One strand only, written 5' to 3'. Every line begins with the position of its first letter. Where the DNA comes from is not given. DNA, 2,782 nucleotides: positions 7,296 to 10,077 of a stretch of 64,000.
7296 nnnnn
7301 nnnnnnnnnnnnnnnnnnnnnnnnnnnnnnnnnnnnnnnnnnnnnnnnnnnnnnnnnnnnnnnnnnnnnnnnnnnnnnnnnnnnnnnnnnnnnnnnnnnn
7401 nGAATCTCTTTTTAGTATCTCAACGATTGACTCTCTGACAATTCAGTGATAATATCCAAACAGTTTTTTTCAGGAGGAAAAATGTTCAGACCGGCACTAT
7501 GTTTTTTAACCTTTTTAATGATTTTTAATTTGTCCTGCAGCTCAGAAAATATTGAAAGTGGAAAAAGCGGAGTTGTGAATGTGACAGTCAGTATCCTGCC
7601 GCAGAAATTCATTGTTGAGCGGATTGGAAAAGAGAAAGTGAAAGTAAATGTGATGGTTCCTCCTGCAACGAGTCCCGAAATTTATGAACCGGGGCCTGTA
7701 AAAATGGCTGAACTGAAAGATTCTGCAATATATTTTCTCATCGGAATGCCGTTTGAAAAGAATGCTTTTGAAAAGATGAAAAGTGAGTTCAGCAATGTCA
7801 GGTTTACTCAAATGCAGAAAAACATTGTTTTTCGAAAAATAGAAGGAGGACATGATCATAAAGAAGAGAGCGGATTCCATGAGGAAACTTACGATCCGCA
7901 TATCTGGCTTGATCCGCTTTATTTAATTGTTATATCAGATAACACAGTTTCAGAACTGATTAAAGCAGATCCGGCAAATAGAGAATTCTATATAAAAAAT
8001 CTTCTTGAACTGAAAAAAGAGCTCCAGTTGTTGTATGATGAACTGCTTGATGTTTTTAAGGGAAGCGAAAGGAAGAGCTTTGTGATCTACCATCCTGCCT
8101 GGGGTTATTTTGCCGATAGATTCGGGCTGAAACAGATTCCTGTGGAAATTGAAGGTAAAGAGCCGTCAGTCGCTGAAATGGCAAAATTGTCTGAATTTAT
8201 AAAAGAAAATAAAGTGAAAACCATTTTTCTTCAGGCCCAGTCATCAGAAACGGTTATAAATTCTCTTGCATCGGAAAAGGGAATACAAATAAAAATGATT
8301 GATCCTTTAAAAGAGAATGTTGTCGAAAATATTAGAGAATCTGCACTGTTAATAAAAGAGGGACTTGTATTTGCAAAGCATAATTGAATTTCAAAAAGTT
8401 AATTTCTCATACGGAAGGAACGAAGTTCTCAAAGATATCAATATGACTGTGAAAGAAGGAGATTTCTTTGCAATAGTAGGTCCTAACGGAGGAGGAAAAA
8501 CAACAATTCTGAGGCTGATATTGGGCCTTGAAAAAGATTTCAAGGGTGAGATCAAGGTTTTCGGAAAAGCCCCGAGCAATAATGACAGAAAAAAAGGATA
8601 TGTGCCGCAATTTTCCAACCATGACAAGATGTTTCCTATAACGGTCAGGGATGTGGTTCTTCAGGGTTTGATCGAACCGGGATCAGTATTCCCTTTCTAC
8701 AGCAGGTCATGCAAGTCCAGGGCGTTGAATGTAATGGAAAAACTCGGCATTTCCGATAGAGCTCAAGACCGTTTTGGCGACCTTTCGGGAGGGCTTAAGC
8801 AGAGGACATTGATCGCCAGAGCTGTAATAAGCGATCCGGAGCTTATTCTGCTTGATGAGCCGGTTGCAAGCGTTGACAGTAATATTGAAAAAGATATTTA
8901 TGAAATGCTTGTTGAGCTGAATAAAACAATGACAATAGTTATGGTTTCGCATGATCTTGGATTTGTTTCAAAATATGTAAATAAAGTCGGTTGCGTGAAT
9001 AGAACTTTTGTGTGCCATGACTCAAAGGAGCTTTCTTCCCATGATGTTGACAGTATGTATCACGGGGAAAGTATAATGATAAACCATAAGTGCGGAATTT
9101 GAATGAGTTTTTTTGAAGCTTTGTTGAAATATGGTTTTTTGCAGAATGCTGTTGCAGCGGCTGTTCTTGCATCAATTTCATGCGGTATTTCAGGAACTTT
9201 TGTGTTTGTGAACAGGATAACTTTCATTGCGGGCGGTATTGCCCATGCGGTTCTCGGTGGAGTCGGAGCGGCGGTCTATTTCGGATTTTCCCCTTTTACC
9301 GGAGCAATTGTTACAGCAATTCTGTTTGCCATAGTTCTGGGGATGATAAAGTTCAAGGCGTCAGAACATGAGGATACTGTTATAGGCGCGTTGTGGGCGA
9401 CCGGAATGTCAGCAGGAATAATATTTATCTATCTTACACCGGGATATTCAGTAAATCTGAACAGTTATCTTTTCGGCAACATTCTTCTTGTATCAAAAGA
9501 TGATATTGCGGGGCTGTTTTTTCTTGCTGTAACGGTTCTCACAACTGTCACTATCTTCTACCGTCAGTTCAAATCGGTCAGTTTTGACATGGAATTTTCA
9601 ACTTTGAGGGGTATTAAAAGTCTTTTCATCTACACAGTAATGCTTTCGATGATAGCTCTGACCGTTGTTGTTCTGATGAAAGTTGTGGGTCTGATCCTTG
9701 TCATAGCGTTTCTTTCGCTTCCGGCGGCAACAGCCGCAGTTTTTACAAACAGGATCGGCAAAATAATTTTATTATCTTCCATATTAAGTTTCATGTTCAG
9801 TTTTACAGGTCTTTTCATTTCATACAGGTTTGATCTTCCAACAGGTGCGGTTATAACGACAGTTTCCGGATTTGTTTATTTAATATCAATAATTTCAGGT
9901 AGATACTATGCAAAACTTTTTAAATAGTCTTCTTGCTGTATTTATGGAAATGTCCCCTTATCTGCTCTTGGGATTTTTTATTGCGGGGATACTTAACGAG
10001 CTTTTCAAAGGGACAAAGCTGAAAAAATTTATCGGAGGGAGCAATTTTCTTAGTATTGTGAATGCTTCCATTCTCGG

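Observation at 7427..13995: Zinc uptake genes, a putative metal efflux permease::HMA fusion and an outer-membrane gene appear to sit in one translationally coupled operon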

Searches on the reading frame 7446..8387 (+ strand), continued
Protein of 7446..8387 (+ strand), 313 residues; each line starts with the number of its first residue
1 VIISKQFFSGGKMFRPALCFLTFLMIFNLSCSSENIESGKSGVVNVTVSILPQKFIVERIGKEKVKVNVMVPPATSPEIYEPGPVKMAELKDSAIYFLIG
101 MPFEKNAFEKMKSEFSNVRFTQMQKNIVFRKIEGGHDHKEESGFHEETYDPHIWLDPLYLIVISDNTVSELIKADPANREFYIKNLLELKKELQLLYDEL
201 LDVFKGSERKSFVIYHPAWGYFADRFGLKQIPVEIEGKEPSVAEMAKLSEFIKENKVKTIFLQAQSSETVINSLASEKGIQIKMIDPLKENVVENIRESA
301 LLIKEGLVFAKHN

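Call 64: find_homologous_proteins(query=window:7482-8384:+)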
Query window:7482-8384:+ (301 aa): 852 proteins with E <= 0.001 among 1974 candidates; the best 120 are listed.
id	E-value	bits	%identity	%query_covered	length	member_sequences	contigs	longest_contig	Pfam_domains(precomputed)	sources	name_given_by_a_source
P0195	1.7e-193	659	100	100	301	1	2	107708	PF01297.23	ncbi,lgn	-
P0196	1.9e-126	439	67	100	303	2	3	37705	PF01297.23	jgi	jgi:zinc transport system substrate-binding protein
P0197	1.0e-125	437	65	100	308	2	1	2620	PF01297.23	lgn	-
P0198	9.1e-119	414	64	99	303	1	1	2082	PF01297.23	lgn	-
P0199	4.6e-118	412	61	100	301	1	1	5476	PF01297.23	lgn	-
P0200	1.1e-115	404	62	100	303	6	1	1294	PF01297.23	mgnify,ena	mgnify:CR=1 FL=1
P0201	3.7e-114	399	60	100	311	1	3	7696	PF01297.23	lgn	-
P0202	7.3e-114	398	62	98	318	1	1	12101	PF01297.23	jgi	-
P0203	1.9e-112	393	58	100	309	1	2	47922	PF01297.23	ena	-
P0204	5.2e-109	382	59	100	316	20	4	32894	PF01297.23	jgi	jgi:zinc transport system substrate-binding protein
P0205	1.6e-107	377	58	98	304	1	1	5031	PF01297.23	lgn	-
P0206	2.5e-107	377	58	98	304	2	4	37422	PF01297.23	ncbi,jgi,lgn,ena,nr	ncbi:MAG TPA: zinc ABC transporter substrate-binding protein [bacterium]|nr:zinc ABC transporter sub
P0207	5.4e-107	375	59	97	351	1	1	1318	PF01297.23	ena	-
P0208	1.0e-105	371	57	98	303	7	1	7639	PF01297.23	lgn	-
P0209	2.8e-105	370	58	98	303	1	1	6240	PF01297.23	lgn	-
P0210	5.3e-104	366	56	100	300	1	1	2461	PF01297.23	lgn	-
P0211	1.1e-103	365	58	100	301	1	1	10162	PF01297.23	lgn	-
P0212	1.7e-100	354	54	100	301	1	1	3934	PF01297.23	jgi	jgi:zinc transport system substrate-binding protein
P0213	2.0e-95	337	55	98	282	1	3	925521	PF01297.23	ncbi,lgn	ncbi:MAG: metal ABC transporter solute-binding protein, Zn/Mn family [bacterium]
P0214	2.8e-94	334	52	94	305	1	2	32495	PF01297.23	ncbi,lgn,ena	-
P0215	4.7e-94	333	52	98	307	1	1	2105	PF01297.23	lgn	-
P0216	3.0e-91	324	51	98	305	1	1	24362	PF01297.23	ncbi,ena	-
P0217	1.6e-89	318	50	97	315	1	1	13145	PF01297.23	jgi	-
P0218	1.4e-86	308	54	58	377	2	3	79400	PF01297.23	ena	-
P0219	2.4e-85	304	53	59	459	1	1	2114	PF01297.23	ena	-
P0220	3.0e-85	304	54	55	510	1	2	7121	PF01297.23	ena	-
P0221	4.4e-85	304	55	53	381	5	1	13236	PF01297.23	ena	-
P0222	4.5e-85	304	56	53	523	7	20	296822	PF01297.23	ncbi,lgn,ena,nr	ncbi:zinc ABC transporter substrate-binding protein [bacterium]|nr:zinc ABC transporter substrate-bi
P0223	7.2e-85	303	47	98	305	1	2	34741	PF01297.23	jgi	jgi:zinc transport system substrate-binding protein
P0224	1.7e-84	302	55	53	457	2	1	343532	PF01297.23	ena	-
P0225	4.4e-84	300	54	53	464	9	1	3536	PF01297.23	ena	-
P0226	1.5e-83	299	55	55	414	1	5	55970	PF01297.23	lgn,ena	-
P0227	1.3e-82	295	53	59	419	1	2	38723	PF01297.23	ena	-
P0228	2.0e-82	295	53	59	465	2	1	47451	PF01297.23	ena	-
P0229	6.8e-80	287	54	55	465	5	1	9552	PF01297.23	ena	-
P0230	6.6e-67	244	52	55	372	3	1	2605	PF01297.23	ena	-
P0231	2.6e-62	229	41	95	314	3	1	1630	PF01297.23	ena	-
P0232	1.3e-60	223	41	88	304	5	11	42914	PF01297.23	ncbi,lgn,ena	-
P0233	1.0e-59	220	42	88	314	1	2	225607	PF01297.23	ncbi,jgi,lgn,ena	jgi:zinc transport system substrate-binding protein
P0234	1.5e-59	220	39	95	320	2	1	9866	PF01297.23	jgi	jgi:zinc transport system substrate-binding protein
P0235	6.1e-58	215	40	95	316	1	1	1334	PF01297.23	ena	-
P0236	1.4e-57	213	39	96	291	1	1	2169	PF01297.23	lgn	-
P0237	2.3e-57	213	37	97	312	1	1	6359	PF01297.23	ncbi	-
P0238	4.5e-57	212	42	86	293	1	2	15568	PF01297.23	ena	-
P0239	6.0e-57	211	41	90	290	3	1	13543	PF01297.23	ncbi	-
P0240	1.7e-56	210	42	91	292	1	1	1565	PF01297.23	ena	-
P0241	2.3e-56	209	38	90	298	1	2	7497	PF01297.23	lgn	-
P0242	8.8e-56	207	38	96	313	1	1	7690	PF01297.23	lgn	-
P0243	1.0e-55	207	43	92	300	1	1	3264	PF01297.23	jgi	jgi:zinc transport system substrate-binding protein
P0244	1.3e-55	207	39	88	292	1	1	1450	PF01297.23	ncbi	-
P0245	1.4e-55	207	40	96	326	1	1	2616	PF01297.23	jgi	jgi:zinc transport system substrate-binding protein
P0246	1.5e-55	207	39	89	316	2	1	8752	PF01297.23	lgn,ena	-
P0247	2.2e-55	206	38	95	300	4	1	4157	PF01297.23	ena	-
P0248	2.7e-55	206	40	91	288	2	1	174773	PF01297.23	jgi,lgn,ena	-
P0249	2.8e-55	206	40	88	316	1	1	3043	PF01297.23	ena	-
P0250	5.5e-55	205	37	96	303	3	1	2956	PF01297.23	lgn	-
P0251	7.4e-55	204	38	94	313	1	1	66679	PF01297.23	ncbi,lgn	-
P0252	9.1e-55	204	38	97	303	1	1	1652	PF01297.23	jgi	jgi:zinc transport system substrate-binding protein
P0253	1.1e-54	204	38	95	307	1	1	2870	PF01297.23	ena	-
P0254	2.2e-54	203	41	90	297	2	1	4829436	PF01297.23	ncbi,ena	-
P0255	2.7e-54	203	40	93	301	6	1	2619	PF01297.23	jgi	jgi:zinc transport system substrate-binding protein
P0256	4.8e-54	202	38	98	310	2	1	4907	PF01297.23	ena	-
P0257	5.1e-54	202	41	87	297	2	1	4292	PF01297.23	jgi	-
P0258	5.7e-54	201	40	96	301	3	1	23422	PF01297.23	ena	-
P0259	5.7e-54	201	38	96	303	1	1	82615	PF01297.23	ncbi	-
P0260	6.9e-54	201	37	97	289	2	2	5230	PF01297.23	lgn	-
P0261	9.9e-54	201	38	94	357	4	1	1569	PF01297.23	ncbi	-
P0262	2.3e-53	200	39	96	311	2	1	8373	PF01297.23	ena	-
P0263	4.5e-53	199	40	96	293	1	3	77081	PF01297.23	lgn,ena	-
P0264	6.5e-53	198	40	88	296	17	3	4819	PF01297.23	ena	-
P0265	7.9e-53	198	36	89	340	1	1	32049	PF01297.23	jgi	jgi:zinc transport system substrate-binding protein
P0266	7.9e-53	198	36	96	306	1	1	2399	PF01297.23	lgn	-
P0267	8.6e-53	198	39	88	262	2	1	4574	PF01297.23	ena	-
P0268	1.2e-52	197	38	93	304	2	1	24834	PF01297.23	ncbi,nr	ncbi:MAG: zinc ABC transporter substrate-binding protein [Deltaproteobacteria bacterium]|nr:zinc ABC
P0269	2.1e-52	196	40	84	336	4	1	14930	PF01297.23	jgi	-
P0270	2.2e-52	196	37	91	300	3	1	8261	PF01297.23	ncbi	-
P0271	2.3e-52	196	38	98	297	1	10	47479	PF01297.23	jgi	jgi:zinc transport system substrate-binding protein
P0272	2.5e-52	196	38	88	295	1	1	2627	PF01297.23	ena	-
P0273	3.1e-52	196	39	88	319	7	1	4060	PF01297.23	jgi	jgi:zinc transport system substrate-binding protein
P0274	3.2e-52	196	38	93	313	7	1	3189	PF01297.23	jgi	-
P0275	3.8e-52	196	38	97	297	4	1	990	PF01297.23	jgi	jgi:zinc transport system substrate-binding protein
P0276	3.8e-52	196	38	87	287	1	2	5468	PF01297.23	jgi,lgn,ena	-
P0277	4.2e-52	195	36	94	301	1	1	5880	PF01297.23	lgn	-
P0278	4.8e-52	195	41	88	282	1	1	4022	PF01297.23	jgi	-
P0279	4.9e-52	195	41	88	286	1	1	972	PF01297.23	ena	-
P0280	5.2e-52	195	41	88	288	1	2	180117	PF01297.23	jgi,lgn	jgi:zinc transport system substrate-binding protein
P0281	5.7e-52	195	35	95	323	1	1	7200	PF01297.23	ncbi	-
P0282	5.9e-52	195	37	88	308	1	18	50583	PF01297.23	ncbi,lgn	ncbi:MAG TPA: zinc ABC transporter substrate-binding protein [Bacillota bacterium]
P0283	6.0e-52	195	39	92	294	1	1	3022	PF01297.23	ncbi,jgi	-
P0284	6.2e-52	195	41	85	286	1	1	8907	PF01297.23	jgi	-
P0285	6.3e-52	195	41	85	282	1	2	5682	PF01297.23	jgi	-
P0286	6.4e-52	195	41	88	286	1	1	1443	PF01297.23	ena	-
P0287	6.5e-52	195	41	88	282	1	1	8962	PF01297.23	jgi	-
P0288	6.6e-52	195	40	87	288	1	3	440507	PF01297.23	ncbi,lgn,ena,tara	tara:strand:+ start:19093 stop:19959 length:867 start_codon:yes stop_codon:yes gene_type:complete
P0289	7.1e-52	195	36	96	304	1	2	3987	PF01297.23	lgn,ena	-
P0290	7.3e-52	195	38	95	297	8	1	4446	PF01297.23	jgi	jgi:zinc transport system substrate-binding protein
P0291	7.7e-52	195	38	96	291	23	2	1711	PF01297.23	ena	-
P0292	9.2e-52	194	38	98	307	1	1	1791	PF01297.23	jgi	-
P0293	1.2e-51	194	37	94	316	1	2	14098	PF01297.23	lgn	-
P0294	1.5e-51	194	37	95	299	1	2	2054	PF01297.23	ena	-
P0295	1.5e-51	194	35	97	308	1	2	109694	PF01297.23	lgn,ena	-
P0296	1.7e-51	193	37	96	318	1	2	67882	PF01297.23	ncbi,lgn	-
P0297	1.9e-51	193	36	95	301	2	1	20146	PF01297.23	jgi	-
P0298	2.0e-51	193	39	84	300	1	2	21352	PF01297.23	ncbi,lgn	-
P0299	2.1e-51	193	37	92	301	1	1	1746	PF01297.23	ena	-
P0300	2.9e-51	193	36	95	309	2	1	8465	PF01297.23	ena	-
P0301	4.2e-51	192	39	90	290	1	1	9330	PF01297.23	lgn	-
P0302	4.2e-51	192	39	87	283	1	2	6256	PF01297.23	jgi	jgi:zinc transport system substrate-binding protein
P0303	4.5e-51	192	38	97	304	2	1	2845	PF01297.23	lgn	-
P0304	5.0e-51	192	40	87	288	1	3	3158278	PF01297.23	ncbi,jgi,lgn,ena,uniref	ncbi:zinc ABC transporter substrate-binding protein [Arcobacter sp. KX21116]|jgi:zinc transport syst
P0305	6.1e-51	192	42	88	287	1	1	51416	PF01297.23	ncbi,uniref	ncbi:metal ABC transporter solute-binding protein, Zn/Mn family [Arcobacter sp.]|uniref:metal ABC tr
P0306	6.7e-51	191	39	92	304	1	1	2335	PF01297.23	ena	-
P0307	6.7e-51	191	35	92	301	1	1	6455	PF01297.23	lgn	-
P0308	8.4e-51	191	36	98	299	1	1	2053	PF01297.23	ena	-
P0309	9.5e-51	191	37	93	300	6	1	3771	PF01297.23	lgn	-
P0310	1.0e-50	191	37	96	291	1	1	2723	PF01297.23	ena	-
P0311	1.2e-50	191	39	88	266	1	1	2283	PF01297.23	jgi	jgi:zinc transport system substrate-binding protein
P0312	1.3e-50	191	39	86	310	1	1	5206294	PF01297.23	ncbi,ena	-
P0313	1.3e-50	191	35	88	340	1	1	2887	PF01297.23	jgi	jgi:zinc transport system substrate-binding protein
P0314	1.4e-50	190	39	88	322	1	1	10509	PF01297.23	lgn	-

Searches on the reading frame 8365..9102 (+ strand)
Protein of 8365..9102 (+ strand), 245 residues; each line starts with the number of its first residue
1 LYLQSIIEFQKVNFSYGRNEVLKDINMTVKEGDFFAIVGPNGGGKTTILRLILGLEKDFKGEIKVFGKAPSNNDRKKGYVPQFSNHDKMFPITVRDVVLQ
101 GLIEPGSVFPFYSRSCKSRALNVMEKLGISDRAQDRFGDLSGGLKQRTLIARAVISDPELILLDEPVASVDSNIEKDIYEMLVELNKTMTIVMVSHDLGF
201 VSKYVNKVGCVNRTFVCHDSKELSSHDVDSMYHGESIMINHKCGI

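Call 3: search_protein_families(library=pfam, proteins=[window:8365-9102:+], max_evalue=0.01)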
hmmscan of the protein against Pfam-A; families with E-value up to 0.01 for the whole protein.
window:8365-9102:+ (245 aa): 4 families
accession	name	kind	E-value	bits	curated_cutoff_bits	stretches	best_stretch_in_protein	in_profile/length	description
PF00005.33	ABC_tran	-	6.3e-28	98.5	25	1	22-168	1-137/137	ABC transporter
PF13304.12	AAA_21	-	3.2e-10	41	27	2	34-57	1-24/304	AAA domain, putative AbiEii toxin, Type IV TA system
PF02463.25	SMC_N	-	4.1e-07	30.1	40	1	33-210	25-211/220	RecF/RecN/SMC N terminal domain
PF13476.12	AAA_23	-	0.00025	22.2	27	1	27-52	17-39/201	AAA domain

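Call 4: search_protein_families(library=ncbifam, proteins=[window:8365-9102:+], max_evalue=0.01)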
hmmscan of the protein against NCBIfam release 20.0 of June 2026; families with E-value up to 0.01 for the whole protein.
window:8365-9102:+ (245 aa): 189 families (the best 25 are shown)
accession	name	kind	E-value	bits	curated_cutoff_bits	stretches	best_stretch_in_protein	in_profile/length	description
NF040873.1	AztA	equivalog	1e-43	149.2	220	1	16-204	2-185/191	zinc ABC transporter ATP-binding protein AztA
NF053840.1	MnTportMntADein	equivalog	1.9e-40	138.9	400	1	7-220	2-215/240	manganese ABC transporter ATP-binding protein MntA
TIGR02315.1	ABC_phnC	equivalog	4.9e-40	137.5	266.1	1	6-232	1-242/243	phosphonate ABC transporter ATP-binding protein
TIGR03771.1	anch_rpt_ABC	equivalog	1.7e-39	135.9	268.8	1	28-218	2-193/223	anchored repeat-type ABC transporter ATP-binding subunit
TIGR02673.1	FtsE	equivalog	7.1e-35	120.6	264.85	1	6-207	1-206/214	cell division ATP-binding protein FtsE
NF006987.0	PRK09452.1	equivalog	1.5e-34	119.3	482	1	4-197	15-207/378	spermidine/putrescine ABC transporter ATP-binding protein PotA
NF007090.0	PRK09544.1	equivalog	1.6e-34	119.5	306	1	4-226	2-209/251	zinc ABC transporter ATP-binding protein ZnuC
TIGR04521.1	ECF_ATPase_2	equivalog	1.6e-33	116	330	1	7-220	1-227/279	energy-coupling factor transporter ATPase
TIGR02211.1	LolD_lipo_ex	equivalog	4.9e-33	114.5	307.75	1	19-205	18-209/221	lipoprotein-releasing ABC transporter ATP-binding protein LolD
TIGR03265.1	PhnT2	equivalog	6.9e-33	114.3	457.7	1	6-197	4-194/353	putative 2-aminoethylphosphonate ABC transporter ATP-binding protein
NF007027.0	PRK09493.1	equivalog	8.4e-33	113.7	379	1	6-220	1-218/240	glutamine ABC transporter ATP-binding protein GlnQ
TIGR03410.1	urea_trans_UrtE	equivalog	9.5e-33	113.6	285.8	1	8-222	2-216/230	urea ABC transporter ATP-binding subunit UrtE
NF010060.0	PRK13537.1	equivalog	1.7e-32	112.6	521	1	4-208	13-216/314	nodulation factor ABC transporter ATP-binding protein NodI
NF010059.0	PRK13536.1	equivalog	2.6e-32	111.9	549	1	5-201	42-237/342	nodulation factor ABC transporter ATP-binding protein NodI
TIGR00968.1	3a0106s01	subfamily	3.3e-32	111.9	342.75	1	7-206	1-199/237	sulfate ABC transporter ATP-binding protein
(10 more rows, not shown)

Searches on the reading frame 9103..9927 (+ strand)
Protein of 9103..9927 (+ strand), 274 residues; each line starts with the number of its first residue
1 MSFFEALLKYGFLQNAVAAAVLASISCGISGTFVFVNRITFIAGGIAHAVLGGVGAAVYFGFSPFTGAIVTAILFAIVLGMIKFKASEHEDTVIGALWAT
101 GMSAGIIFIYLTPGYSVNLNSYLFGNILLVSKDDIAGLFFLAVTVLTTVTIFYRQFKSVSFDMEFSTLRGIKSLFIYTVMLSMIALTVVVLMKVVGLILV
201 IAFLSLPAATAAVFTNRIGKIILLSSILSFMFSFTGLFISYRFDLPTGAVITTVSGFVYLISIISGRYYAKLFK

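Call 3: search_protein_families(library=pfam, proteins=[window:9103-9927:+], max_evalue=0.01)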
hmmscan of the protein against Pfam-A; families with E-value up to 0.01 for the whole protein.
window:9103-9927:+ (274 aa): 2 families
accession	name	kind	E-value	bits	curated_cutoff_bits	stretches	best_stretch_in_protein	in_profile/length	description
PF00950.22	ABC-3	-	1.1e-65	222.2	20.1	1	10-264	2-256/258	ABC 3 transport family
PF01032.23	FecCD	-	0.00053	19.6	26.5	1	19-263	48-308/311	FecCD transport family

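Call 4: search_protein_families(library=ncbifam, proteins=[window:9103-9927:+], max_evalue=0.01)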
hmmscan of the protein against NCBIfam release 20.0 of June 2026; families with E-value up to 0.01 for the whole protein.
window:9103-9927:+ (274 aa): 4 families
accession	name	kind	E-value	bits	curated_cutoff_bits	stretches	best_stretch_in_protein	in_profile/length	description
NF040871.1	AztB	equivalog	1.4e-46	159.3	280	1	7-253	6-252/254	zinc ABC transporter permease AztB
TIGR03770.1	anch_rpt_perm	equivalog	2.1e-43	149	296.8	1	10-264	14-268/270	anchored repeat-type ABC transporter permease subunit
NF040927.1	ABC_perm_SloB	subfamily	6.4e-41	140.9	460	1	3-264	2-262/271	metal ABC transporter permease subunit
NF007089.0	PRK09543.1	equivalog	1.8e-24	86.8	284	1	17-264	9-256/261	zinc ABC transporter permease subunit ZnuB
